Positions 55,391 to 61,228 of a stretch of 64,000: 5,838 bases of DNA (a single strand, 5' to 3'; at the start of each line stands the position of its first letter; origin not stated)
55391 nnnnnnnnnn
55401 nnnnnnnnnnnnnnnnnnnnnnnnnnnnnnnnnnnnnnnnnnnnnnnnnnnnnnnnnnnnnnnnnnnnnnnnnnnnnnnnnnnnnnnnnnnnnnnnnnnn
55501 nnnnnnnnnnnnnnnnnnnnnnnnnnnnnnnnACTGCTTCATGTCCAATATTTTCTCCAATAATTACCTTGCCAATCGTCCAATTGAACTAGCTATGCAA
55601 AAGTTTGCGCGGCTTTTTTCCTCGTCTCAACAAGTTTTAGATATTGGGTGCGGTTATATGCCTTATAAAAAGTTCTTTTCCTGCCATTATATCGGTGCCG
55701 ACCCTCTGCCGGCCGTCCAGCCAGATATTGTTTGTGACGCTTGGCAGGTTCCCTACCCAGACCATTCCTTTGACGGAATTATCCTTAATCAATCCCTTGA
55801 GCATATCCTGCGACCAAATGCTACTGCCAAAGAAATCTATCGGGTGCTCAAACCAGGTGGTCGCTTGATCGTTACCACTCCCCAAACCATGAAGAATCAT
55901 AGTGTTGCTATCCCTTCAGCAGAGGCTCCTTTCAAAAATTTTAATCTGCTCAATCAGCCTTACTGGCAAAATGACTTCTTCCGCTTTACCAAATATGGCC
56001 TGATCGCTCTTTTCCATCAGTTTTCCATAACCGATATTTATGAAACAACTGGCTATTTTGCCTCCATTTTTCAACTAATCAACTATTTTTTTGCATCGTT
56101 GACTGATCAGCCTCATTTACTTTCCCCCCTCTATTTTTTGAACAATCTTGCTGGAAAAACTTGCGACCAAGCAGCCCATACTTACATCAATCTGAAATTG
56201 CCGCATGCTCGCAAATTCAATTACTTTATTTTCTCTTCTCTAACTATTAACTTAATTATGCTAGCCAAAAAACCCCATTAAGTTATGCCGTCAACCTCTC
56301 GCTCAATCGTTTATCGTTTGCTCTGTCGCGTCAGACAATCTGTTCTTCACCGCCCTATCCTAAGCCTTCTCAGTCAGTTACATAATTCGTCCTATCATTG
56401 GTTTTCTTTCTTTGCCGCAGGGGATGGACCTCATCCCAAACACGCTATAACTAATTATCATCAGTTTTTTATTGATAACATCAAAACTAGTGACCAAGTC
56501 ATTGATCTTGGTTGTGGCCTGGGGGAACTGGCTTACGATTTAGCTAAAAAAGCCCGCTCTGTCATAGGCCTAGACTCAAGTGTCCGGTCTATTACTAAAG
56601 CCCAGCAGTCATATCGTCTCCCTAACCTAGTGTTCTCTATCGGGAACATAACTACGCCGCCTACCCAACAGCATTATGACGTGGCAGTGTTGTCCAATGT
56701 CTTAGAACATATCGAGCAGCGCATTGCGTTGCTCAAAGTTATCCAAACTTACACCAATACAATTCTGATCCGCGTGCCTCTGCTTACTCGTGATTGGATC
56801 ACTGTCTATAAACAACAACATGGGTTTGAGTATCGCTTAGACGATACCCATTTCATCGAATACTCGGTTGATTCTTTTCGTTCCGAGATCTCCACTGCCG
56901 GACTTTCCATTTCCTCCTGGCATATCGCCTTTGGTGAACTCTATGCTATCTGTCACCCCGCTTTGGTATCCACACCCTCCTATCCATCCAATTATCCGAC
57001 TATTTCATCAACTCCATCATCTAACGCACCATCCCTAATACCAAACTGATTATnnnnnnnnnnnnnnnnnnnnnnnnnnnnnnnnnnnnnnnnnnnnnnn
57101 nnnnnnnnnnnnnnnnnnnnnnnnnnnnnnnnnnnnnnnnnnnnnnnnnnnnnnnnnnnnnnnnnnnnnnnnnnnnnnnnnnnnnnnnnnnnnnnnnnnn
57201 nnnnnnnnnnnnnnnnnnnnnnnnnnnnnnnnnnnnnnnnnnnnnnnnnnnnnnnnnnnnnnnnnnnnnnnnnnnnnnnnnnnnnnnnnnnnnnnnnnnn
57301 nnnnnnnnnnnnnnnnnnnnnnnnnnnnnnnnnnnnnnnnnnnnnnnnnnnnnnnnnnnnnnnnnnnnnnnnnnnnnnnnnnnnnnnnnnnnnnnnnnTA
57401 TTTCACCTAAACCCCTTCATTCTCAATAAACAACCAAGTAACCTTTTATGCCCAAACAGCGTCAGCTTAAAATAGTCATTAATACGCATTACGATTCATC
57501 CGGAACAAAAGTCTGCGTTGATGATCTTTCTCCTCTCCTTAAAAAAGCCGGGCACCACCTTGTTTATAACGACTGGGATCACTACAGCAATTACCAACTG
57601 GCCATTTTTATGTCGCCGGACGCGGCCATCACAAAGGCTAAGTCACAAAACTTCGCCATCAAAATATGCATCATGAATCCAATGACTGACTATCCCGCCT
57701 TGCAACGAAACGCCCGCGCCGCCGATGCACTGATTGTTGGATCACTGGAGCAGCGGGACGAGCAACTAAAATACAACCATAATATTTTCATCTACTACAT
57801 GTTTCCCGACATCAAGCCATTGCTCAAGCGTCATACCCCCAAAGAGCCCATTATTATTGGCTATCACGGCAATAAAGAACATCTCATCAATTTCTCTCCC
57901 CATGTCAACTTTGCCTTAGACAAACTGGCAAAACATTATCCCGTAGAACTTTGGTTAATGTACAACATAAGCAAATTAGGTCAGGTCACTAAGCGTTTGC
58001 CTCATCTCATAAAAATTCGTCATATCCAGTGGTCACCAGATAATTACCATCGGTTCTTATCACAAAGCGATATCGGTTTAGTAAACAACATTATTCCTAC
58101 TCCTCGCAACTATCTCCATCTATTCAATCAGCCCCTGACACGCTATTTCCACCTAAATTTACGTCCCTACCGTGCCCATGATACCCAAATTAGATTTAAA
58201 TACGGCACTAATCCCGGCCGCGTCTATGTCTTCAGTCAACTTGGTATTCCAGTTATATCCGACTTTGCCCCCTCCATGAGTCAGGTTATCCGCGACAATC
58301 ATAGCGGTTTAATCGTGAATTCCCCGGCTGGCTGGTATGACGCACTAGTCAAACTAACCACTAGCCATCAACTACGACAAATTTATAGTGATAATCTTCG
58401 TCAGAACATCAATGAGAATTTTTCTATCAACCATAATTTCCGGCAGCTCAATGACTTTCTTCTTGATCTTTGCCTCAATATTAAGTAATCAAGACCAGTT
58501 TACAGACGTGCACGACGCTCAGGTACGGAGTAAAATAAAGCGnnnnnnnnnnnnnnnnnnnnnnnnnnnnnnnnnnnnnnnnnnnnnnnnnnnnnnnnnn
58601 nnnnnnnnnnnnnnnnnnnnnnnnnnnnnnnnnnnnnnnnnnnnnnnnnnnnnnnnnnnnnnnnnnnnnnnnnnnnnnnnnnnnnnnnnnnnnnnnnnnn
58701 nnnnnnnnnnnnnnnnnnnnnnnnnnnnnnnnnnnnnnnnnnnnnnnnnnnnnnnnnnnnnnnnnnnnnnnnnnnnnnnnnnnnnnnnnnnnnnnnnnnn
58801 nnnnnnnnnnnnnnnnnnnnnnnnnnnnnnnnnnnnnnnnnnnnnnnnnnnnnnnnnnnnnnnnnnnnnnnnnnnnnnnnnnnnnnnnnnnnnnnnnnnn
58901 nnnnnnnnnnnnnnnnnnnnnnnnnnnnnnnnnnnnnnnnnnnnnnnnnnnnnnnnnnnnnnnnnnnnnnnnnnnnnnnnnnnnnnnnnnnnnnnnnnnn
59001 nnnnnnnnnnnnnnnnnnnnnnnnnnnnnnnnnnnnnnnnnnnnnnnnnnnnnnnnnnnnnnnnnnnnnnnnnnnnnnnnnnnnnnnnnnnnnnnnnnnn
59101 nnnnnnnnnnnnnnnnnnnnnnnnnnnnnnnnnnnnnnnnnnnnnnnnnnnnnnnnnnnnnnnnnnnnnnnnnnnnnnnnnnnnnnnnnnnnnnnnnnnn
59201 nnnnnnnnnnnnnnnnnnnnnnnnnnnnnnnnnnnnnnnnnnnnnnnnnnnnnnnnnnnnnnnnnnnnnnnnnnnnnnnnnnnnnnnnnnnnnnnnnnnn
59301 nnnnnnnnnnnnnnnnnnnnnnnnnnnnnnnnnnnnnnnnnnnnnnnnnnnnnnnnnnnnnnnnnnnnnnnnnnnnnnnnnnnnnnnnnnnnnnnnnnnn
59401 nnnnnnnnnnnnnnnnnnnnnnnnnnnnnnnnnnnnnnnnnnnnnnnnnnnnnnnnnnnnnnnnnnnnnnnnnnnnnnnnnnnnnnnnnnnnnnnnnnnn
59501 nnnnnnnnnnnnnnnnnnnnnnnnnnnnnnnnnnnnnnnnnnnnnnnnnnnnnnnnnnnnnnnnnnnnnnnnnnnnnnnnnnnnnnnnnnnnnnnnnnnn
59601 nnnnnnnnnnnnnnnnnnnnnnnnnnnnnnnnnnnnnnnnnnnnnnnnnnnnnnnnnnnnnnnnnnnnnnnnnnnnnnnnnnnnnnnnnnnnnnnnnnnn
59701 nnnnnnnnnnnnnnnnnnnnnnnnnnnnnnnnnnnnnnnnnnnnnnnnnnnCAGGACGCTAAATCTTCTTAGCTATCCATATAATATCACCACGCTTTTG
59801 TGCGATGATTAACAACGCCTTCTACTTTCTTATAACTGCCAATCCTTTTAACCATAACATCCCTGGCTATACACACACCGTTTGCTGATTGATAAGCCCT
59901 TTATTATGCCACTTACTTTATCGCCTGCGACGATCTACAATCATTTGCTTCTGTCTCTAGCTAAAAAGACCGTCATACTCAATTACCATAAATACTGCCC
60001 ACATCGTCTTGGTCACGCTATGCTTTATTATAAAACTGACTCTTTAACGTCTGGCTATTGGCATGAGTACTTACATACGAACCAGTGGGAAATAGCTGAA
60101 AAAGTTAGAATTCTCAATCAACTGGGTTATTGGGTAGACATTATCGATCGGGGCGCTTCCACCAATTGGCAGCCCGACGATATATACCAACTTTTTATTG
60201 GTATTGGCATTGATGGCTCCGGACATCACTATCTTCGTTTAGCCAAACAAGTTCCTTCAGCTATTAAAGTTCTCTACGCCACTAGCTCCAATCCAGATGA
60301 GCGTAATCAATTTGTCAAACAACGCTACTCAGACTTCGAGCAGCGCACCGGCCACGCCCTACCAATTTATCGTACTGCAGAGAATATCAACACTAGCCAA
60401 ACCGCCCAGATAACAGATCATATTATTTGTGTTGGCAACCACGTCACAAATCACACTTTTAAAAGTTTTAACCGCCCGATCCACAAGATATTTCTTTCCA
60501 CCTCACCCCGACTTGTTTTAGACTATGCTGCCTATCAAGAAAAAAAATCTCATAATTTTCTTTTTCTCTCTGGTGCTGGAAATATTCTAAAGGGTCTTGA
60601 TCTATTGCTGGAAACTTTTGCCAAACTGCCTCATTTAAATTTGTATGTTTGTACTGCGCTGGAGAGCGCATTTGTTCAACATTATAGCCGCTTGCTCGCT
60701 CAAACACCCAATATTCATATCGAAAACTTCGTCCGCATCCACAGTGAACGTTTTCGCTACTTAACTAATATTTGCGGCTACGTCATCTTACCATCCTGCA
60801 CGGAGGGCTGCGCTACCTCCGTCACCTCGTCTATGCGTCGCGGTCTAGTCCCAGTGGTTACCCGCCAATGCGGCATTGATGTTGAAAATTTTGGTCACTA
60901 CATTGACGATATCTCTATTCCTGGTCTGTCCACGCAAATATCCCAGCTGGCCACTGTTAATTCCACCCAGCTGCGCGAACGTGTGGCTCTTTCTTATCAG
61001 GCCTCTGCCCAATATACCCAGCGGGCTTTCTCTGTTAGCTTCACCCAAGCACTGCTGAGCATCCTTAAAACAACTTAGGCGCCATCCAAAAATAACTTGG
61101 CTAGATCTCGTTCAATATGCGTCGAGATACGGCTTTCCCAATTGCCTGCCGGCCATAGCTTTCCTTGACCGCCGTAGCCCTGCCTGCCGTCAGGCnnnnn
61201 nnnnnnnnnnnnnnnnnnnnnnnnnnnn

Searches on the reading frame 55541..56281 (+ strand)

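Call 92: search_protein_families(library=pfam, proteins=[window:55541-56281:+], max_evalue=0.5)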
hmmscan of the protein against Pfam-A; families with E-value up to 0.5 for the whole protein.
window:55541-56281:+ (246 aa): 13 families
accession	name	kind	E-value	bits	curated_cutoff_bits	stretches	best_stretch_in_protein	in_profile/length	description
PF08241.18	Methyltransf_11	-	7.5e-14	52.6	21.2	1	33-111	1-95/95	Methyltransferase domain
PF13489.12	Methyltransf_23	-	1.9e-13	50.9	27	1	17-172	8-159/164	Methyltransferase domain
PF13847.12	Methyltransf_31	-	1.8e-10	41.1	27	1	64-121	60-119/145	Methyltransferase domain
PF13649.12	Methyltransf_25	-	2.2e-08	35.1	27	1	63-107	51-97/97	Methyltransferase domain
PF05148.21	Methyltransf_8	-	1.5e-06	28.7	27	1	13-112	58-157/219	Hypothetical methyltransferase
PF08242.18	Methyltransf_12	-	4.1e-06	27.9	30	1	73-109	64-98/98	Methyltransferase domain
PF07021.18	MetW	-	0.00012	22.2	21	1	69-115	68-111/193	Methionine biosynthesis protein MetW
PF01209.24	Ubie_methyltran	-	0.00012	22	20.1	1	64-112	104-152/233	ubiE/COQ5 methyltransferase family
PF20922.3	Anamorsin_N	-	0.01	16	27.1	1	71-119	46-95/163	Anamorsin, N-terminal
PF01555.25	N6_N4_Mtase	-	0.02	15.3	26.7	1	92-145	32-83/221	DNA methylase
PF03141.22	Methyltransf_29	-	0.13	11.3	23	0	67-120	172-226/506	Putative S-adenosyl-L-methionine-dependent methyltransferase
PF22848.2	ASD1_dom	-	0.17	11.9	22.2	1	19-66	39-82/239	Alpha-L-arabinofuranosidase 1 domain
PF16803.11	DRE2_N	-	0.18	12.5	23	1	73-118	47-96/130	Fe-S cluster assembly protein DRE2 N-terminus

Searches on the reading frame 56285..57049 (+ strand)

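Call 92: search_protein_families(library=pfam, proteins=[window:56285-57049:+], max_evalue=0.5)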
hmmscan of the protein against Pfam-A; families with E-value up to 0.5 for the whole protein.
window:56285-57049:+ (254 aa): 17 families
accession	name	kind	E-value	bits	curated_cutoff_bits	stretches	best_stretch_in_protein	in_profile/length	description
PF13489.12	Methyltransf_23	-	2.1e-14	54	27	1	57-209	11-161/164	Methyltransferase domain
PF13847.12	Methyltransf_31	-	6.7e-14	52.2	27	1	67-157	2-101/145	Methyltransferase domain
PF13649.12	Methyltransf_25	-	1.6e-11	45.1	27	1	72-151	1-87/97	Methyltransferase domain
PF08242.18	Methyltransf_12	-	3.3e-10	41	30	1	73-154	1-89/98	Methyltransferase domain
PF08241.18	Methyltransf_11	-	9.8e-10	39.4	21.2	1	74-152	2-82/95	Methyltransferase domain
PF05175.20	MTS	-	2.2e-06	27.9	23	1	60-135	21-103/170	Methyltransferase small domain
PF24675.1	NpmA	-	0.0003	20.6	60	1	68-128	23-92/214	16S rRNA (adenine(1408)-N(1))-methyltransferase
PF03848.20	TehB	-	0.0007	19.5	20.4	1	50-156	10-123/193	Tellurite resistance protein TehB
PF06325.19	PrmA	-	0.00099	19.1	22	1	56-143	148-238/296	Ribosomal protein L11 methyltransferase (PrmA)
PF07021.18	MetW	-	0.0047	17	21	1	62-152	7-97/193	Methionine biosynthesis protein MetW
PF05401.17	NodS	-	0.0072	16.6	24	1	68-154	43-130/201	Nodulation protein S (NodS)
PF01728.25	FtsJ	-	0.015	15.6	24.1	1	66-132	19-85/181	FtsJ-like methyltransferase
PF05219.18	DREV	-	0.028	14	26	1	67-155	93-176/265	DREV methyltransferase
PF13679.12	Methyltransf_32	-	0.063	13.7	27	1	66-109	23-72/143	Methyltransferase domain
PF02390.23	Methyltransf_4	-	0.068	13.1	24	1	71-112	4-50/173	Putative methyltransferase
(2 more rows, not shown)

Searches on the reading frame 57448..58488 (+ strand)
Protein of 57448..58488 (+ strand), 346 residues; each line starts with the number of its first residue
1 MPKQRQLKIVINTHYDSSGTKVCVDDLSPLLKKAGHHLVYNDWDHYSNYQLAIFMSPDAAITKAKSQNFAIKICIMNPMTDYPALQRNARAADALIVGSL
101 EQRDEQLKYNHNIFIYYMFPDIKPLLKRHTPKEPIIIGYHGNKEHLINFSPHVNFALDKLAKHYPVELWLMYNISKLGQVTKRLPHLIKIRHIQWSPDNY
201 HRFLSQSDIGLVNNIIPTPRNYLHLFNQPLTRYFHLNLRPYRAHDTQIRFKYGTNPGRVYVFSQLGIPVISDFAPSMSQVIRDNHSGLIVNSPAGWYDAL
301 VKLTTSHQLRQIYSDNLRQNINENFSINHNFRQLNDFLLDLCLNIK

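Call 50: search_protein_families(library=pfam, proteins=[window:57448-58488:+], max_evalue=0.001)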
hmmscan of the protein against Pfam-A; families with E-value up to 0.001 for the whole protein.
window:57448-58488:+ (346 aa): 0 families

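Call 92: search_protein_families(library=pfam, proteins=[window:57448-58488:+], max_evalue=0.5)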
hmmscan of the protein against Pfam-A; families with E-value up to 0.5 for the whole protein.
window:57448-58488:+ (346 aa): 1 family
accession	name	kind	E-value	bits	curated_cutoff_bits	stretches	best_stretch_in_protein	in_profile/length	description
PF13692.12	Glyco_trans_1_4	-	0.055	14.2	27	0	265-304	99-140/142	Glycosyl transferases group 1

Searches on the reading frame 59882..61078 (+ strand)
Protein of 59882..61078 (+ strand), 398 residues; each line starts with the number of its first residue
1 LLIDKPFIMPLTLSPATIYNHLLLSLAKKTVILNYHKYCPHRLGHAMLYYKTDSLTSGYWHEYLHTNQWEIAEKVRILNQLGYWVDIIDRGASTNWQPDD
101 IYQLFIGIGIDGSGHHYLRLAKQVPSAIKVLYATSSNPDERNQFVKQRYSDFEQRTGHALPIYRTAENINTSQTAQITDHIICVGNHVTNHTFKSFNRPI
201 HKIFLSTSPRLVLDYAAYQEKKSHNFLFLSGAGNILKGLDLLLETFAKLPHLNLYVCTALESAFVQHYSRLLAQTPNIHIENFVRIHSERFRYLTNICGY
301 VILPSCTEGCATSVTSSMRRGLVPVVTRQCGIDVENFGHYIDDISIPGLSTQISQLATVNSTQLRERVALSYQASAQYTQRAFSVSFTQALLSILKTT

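Call 50: search_protein_families(library=pfam, proteins=[window:59882-61078:+], max_evalue=0.001)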
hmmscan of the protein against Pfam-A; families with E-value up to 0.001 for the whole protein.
window:59882-61078:+ (398 aa): 2 families
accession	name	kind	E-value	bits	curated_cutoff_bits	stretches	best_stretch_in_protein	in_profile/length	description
PF00534.26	Glycos_transf_1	-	1.2e-05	25.4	26.4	1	219-332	10-127/172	Glycosyl transferases group 1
PF13692.12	Glyco_trans_1_4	-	0.00015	22.5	27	1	227-332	5-111/142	Glycosyl transferases group 1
